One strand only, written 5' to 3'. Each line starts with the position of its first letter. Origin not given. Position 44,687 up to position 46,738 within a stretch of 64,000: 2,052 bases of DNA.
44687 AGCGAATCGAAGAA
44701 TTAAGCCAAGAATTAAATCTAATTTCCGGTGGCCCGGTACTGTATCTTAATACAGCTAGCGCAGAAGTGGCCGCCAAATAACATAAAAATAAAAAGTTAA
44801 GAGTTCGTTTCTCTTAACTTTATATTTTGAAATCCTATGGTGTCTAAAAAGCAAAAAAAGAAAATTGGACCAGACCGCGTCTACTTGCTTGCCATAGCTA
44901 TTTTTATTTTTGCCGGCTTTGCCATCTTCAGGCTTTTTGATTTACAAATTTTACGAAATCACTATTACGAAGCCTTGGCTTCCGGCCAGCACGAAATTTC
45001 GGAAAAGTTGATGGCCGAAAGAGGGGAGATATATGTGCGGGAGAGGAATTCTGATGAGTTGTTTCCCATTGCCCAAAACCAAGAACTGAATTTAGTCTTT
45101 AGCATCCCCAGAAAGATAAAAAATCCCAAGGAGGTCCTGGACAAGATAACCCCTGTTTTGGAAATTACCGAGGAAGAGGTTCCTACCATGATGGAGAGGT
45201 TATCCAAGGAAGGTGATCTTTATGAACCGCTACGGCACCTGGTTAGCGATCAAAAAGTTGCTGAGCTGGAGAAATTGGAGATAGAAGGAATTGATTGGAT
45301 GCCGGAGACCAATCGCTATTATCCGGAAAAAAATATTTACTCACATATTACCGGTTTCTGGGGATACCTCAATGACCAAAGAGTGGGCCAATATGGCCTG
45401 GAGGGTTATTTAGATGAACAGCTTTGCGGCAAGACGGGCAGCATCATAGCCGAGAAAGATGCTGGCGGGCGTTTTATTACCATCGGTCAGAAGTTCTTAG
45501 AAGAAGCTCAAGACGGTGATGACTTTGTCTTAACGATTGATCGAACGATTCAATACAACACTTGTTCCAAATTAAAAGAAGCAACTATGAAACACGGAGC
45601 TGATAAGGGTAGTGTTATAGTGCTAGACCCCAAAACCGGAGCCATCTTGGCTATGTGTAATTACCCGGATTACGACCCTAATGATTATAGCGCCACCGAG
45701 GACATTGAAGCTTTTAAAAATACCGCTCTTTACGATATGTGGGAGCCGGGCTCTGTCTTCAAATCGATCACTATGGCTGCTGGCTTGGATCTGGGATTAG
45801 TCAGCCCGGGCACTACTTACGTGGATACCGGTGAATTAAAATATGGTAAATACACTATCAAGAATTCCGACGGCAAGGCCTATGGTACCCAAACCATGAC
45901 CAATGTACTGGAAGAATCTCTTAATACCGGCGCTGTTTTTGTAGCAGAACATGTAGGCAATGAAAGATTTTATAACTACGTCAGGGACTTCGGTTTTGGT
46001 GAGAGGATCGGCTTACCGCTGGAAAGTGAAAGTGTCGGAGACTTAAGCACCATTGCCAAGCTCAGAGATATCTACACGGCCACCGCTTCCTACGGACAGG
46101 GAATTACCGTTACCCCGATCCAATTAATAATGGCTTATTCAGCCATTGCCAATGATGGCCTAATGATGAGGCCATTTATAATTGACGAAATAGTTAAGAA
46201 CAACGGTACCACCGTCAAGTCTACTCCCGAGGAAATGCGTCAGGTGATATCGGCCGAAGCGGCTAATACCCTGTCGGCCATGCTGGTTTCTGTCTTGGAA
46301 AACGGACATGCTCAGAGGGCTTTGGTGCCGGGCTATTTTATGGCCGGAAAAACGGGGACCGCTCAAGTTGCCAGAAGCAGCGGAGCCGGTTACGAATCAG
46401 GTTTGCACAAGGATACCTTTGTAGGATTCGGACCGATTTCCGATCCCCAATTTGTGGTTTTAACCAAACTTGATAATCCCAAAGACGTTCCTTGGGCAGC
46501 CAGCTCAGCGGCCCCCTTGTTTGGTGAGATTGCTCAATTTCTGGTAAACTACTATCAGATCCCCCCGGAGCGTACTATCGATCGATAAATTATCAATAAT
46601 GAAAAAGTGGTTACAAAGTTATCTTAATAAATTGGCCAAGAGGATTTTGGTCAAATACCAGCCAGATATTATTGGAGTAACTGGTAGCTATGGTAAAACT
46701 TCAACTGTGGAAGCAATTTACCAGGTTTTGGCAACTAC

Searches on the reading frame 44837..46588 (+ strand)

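Call 54: search_protein_families(library=pfam, proteins=[window:44837-46588:+], max_evalue=0.00001)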
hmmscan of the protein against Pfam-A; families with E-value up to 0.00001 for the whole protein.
window:44837-46588:+ (583 aa): 2 families
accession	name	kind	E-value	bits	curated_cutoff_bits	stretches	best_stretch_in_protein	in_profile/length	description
PF00905.27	Transpeptidase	-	1.8e-71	241.3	22.1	1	258-566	1-298/299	Penicillin binding protein transpeptidase domain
PF03717.20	PBP_dimer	-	3.6e-15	57.3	24.4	1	59-215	3-177/180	Penicillin-binding Protein dimerisation domain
